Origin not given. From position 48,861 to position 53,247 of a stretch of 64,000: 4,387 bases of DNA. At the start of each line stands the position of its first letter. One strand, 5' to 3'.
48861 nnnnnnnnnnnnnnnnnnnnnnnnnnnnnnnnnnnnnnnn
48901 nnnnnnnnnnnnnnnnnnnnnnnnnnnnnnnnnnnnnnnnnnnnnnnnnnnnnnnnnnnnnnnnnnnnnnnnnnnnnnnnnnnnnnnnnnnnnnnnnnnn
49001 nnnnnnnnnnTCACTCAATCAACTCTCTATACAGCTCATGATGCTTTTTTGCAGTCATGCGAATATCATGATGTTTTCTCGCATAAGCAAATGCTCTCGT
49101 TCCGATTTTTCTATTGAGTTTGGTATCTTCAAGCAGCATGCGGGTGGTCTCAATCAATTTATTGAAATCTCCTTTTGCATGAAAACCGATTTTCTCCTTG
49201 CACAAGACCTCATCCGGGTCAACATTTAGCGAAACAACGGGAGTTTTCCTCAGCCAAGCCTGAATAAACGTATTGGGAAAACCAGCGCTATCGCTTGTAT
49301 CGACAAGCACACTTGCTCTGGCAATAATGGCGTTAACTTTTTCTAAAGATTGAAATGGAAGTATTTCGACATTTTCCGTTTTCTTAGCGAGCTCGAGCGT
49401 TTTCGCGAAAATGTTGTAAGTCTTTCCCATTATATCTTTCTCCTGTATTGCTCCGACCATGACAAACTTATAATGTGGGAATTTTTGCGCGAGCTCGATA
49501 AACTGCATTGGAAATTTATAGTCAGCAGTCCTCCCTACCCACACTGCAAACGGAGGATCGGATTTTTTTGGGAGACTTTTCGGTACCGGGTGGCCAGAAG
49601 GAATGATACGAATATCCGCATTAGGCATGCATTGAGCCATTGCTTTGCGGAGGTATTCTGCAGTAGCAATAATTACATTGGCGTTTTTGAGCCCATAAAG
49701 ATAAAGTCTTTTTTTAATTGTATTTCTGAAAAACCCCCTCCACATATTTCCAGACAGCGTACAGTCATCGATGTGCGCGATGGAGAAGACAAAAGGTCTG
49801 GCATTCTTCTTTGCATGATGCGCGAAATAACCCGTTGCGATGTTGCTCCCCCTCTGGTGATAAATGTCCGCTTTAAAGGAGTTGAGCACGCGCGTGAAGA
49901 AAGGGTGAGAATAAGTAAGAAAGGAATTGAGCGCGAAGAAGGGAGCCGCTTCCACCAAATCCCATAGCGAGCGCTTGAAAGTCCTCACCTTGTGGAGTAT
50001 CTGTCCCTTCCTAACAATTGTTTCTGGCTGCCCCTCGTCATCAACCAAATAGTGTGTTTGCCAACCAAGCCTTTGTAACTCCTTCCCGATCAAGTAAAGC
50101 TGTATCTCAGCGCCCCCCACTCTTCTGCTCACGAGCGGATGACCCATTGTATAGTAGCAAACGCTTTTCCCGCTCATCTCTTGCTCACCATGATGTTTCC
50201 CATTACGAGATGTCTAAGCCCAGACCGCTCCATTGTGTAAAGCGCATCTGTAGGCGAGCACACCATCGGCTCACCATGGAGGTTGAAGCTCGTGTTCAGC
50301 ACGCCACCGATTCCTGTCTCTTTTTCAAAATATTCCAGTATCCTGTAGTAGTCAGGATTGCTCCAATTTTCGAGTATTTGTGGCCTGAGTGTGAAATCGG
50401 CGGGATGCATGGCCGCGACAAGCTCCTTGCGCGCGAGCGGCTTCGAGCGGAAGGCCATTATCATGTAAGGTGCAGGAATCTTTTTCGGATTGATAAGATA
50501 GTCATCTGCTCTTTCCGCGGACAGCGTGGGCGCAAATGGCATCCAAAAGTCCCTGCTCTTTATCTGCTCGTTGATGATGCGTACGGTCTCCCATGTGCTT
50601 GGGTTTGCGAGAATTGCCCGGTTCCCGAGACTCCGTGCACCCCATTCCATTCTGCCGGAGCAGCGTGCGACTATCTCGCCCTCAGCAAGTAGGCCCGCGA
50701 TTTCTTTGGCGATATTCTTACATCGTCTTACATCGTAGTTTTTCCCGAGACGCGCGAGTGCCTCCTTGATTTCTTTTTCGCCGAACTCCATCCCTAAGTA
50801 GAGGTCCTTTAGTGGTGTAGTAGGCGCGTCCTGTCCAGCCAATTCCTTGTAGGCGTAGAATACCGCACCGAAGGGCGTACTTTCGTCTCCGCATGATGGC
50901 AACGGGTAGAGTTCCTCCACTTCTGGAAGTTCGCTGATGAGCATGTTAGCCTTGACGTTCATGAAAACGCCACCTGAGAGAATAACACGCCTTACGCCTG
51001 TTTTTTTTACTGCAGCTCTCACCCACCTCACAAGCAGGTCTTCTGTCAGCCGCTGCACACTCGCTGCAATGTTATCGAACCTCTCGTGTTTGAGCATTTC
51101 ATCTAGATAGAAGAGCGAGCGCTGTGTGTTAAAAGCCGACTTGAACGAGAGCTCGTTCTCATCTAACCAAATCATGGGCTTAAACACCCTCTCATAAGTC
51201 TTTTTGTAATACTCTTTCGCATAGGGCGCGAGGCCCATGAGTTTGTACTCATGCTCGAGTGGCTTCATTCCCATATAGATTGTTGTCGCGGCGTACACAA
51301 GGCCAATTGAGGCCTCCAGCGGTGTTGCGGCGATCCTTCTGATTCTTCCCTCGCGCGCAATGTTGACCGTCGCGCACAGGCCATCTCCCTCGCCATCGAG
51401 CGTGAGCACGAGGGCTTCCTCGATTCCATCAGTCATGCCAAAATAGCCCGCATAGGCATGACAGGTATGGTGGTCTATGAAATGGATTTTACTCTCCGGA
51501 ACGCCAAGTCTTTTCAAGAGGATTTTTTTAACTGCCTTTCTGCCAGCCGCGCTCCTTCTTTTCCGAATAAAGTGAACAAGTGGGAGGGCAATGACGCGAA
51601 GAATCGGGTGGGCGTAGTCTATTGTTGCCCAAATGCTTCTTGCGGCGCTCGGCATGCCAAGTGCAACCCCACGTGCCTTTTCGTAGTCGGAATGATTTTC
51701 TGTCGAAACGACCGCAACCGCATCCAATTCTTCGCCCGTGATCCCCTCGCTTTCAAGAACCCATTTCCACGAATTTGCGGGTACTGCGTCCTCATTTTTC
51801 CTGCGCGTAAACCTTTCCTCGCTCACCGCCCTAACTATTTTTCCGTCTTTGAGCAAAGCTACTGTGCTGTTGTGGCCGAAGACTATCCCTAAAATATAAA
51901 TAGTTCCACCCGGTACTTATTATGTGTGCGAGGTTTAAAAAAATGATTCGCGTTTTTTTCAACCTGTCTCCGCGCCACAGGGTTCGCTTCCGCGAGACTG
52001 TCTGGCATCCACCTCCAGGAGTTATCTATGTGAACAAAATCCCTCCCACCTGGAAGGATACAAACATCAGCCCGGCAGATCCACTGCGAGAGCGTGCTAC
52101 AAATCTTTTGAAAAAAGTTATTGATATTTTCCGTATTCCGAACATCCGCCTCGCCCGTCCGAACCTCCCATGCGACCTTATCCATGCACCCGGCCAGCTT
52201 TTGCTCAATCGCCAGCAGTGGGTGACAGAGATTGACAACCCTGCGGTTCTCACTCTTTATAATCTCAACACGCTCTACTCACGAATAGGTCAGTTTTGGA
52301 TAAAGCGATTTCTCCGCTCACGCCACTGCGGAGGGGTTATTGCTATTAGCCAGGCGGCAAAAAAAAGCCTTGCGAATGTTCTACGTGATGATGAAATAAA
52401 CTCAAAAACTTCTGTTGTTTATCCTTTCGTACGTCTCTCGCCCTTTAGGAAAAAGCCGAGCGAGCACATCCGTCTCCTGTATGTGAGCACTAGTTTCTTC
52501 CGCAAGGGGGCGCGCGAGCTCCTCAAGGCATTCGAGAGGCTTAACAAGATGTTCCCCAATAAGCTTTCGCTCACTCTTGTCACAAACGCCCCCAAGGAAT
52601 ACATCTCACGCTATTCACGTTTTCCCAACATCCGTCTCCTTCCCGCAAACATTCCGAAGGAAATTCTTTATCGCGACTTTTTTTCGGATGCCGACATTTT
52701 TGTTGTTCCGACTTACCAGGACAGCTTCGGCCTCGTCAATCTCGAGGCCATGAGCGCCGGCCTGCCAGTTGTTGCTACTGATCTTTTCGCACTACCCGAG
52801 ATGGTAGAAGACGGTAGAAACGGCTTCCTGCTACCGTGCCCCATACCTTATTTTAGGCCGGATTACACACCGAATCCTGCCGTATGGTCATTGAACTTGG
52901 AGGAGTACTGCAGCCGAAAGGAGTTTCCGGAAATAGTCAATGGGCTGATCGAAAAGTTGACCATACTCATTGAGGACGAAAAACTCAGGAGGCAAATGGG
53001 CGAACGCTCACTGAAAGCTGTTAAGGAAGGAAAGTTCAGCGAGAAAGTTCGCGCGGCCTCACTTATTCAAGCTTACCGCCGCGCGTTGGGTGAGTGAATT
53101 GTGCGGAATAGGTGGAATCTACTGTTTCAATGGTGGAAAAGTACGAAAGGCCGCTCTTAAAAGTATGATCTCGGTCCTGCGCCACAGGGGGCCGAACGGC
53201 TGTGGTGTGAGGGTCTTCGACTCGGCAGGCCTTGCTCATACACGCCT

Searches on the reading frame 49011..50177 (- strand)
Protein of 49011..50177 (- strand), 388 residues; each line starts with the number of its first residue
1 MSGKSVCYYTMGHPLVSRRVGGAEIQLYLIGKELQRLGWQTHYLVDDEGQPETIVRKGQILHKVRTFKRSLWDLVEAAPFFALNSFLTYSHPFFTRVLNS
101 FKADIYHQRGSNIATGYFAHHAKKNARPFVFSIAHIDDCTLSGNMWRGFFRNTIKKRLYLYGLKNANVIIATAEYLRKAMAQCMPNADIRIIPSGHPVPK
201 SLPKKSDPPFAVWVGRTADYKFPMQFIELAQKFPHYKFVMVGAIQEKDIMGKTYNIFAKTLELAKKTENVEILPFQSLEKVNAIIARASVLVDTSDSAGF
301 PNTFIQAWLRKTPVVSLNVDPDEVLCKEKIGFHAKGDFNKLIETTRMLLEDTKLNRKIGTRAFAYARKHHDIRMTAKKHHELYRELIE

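Call 3: search_protein_families(library=pfam, proteins=[window:49011-50177:-])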
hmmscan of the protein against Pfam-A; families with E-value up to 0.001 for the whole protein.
window:49011-50177:- (388 aa): 4 families
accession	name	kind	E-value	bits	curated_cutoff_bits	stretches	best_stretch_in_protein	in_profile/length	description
PF00534.26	Glycos_transf_1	-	1.1e-13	51.5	26.4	1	200-362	7-169/172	Glycosyl transferases group 1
PF13692.12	Glyco_trans_1_4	-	2.5e-11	44.4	27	1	228-351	26-142/142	Glycosyl transferases group 1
PF13439.12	Glyco_transf_4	-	2.4e-10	41.2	28.5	1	20-195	1-165/170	Glycosyltransferase Family 4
PF13579.12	Glyco_trans_4_4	-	3.5e-07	31.1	29.7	1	21-195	1-158/158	Glycosyl transferase 4-like domain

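Call 68: search_protein_families(library=ncbifam, proteins=[window:49011-50174:-], max_evalue=0.001)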
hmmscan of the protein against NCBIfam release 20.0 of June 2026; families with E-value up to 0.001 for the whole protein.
window:49011-50174:- (387 aa): 10 families
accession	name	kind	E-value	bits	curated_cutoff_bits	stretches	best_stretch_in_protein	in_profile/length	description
NF041010.1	glycosy_Agl16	equivalog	7.5e-11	41.5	575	1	146-385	119-351/352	glycosylation protein Agl16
NF038229.1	Glyco4_Geo_Pelo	equivalog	3e-08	33.1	400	1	259-386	210-337/338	GPMC system family 4 glycosyltransferase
TIGR03999.1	thiol_BshA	equivalog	1.2e-07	31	273.7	1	266-386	254-374/375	N-acetyl-alpha-D-glucosaminyl L-malate synthase BshA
NF047880.1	glyco_SdgA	exception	1.3e-06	27.3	800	1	256-376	361-482/488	serine-aspartate repeat adhesin O-glycosyltransferase SdgA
NF041139.1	TreT_Thcocales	equivalog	5.3e-06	25.5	775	1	227-385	253-408/412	trehalose synthase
TIGR03088.1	stp2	hypoth_equivalog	4.3e-05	22.7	409.05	1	279-385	265-373/374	TIGR03088 family PEP-CTERM/XrtA system glycosyltransferase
NF038295.1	EPS_HpsP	equivalog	0.00023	20.3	550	1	228-386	232-388/388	hormogonium polysaccharide biosynthesis glycosyltransferase HpsP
NF046085.1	XrtY_assoc_Gly1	equivalog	0.00023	20.1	400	1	256-386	257-385/387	XrtY-associated glycosyltransferase XYAG1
NF047684.1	TeichurnBiosyTuaC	equivalog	0.0003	19.8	550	1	208-386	220-390/391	teichuronic acid biosynthesis protein TuaC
TIGR04348.1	TIGR04348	equivalog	0.00073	18.7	300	1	165-360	96-287/310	selenoneine biosynthesis selenosugar synthase SenB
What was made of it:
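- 48061..50177 (-): GT2 (48061-49014) and GT4a (49011-50177) glycosyltransferases. Pfam (call 3); NCBIfam (call 68)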

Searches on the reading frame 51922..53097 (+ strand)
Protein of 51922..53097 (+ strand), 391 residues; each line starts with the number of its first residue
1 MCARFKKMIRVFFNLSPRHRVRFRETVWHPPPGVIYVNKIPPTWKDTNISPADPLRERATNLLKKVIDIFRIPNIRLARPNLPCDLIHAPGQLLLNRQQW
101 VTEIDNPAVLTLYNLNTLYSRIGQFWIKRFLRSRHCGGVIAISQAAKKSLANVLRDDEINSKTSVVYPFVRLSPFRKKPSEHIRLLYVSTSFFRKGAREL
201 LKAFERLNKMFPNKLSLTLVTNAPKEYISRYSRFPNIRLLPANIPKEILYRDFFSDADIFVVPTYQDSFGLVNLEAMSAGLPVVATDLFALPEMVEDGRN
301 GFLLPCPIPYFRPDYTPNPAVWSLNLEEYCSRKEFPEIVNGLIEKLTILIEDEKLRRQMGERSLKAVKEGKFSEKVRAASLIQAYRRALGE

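Call 3: search_protein_families(library=pfam, proteins=[window:51922-53097:+])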
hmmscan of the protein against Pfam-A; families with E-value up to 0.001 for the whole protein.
window:51922-53097:+ (391 aa): 4 families
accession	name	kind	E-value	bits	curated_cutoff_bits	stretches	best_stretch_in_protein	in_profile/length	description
PF13692.12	Glyco_trans_1_4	-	1.1e-20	74.8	27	1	184-305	3-125/142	Glycosyl transferases group 1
PF00534.26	Glycos_transf_1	-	7.9e-20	71.5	26.4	1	177-306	10-142/172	Glycosyl transferases group 1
PF13439.12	Glyco_transf_4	-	5.9e-05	23.6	28.5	1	72-172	61-168/170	Glycosyltransferase Family 4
PF20706.3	GT4-conflict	-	0.00013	21.5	26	1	254-286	279-311/385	Family 4 Glycosyltransferase in conflict systems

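Call 68: search_protein_families(library=ncbifam, proteins=[window:51922-53094:+], max_evalue=0.001)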
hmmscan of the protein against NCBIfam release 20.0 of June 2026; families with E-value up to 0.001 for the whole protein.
window:51922-53094:+ (391 aa): 20 families
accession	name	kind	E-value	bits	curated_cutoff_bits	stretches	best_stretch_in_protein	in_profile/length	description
TIGR03999.1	thiol_BshA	equivalog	4.2e-16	58.9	273.7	1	137-305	146-321/375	N-acetyl-alpha-D-glucosaminyl L-malate synthase BshA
TIGR02149.1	glgA_Coryne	subfamily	5.4e-14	52.1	302.4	1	185-387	207-389/391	glycogen synthase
TIGR03449.1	mycothiol_MshA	equivalog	5.8e-14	51.8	462.5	1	237-304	286-351/406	D-inositol-3-phosphate glycosyltransferase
TIGR04157.1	glyco_rSAM_CFB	subfamily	8.9e-12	44.7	400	1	194-304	239-348/406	TIGR04157 family glycosyltransferase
NF041876.1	EPS_EpsE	equivalog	6.4e-11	42.1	400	1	250-305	289-344/389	exopolysaccharide biosynthesis GT4 family glycosyltransferase EpsE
NF047684.1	TeichurnBiosyTuaC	equivalog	4.6e-09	35.7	550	1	179-297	216-330/391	teichuronic acid biosynthesis protein TuaC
TIGR03088.1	stp2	hypoth_equivalog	4.7e-09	35.8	409.05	1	252-305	268-321/374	TIGR03088 family PEP-CTERM/XrtA system glycosyltransferase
NF053787.1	GlcN_PG_synth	equivalog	1.5e-08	33.9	480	1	236-298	242-303/361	N-acetylglucosaminyl phosphatidylglycerol synthase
NF038295.1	EPS_HpsP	equivalog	1.7e-08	33.9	550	1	253-306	284-337/388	hormogonium polysaccharide biosynthesis glycosyltransferase HpsP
TIGR02470.1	sucr_synth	equivalog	3.4e-07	28.8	810.4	1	229-304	613-691/784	sucrose synthase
TIGR04047.1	MSMEG_0565_glyc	hypoth_equivalog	3.5e-07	29.6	259.85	1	254-297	274-317/373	MSMEG_0565 family glycosyltransferase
TIGR02472.1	sucr_P_syn_N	equivalog_domain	1e-06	27.9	576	1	242-304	328-388/439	sucrose-phosphate synthase, putative, glycosyltransferase domain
NF012028.0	PRK15484.1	subfamily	1.4e-06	27.7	618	1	245-308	266-329/380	lipopolysaccharide N-acetylglucosaminyltransferase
NF046085.1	XrtY_assoc_Gly1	equivalog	1.4e-05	24.1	400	1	123-303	151-331/387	XrtY-associated glycosyltransferase XYAG1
NF053513.1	Gtran_IagA_BgsA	equivalog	4.4e-05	22.6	460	1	186-300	165-279/333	LTA glycolipid anchor biosynthesis glycosyltransferase, IagA/BgsA family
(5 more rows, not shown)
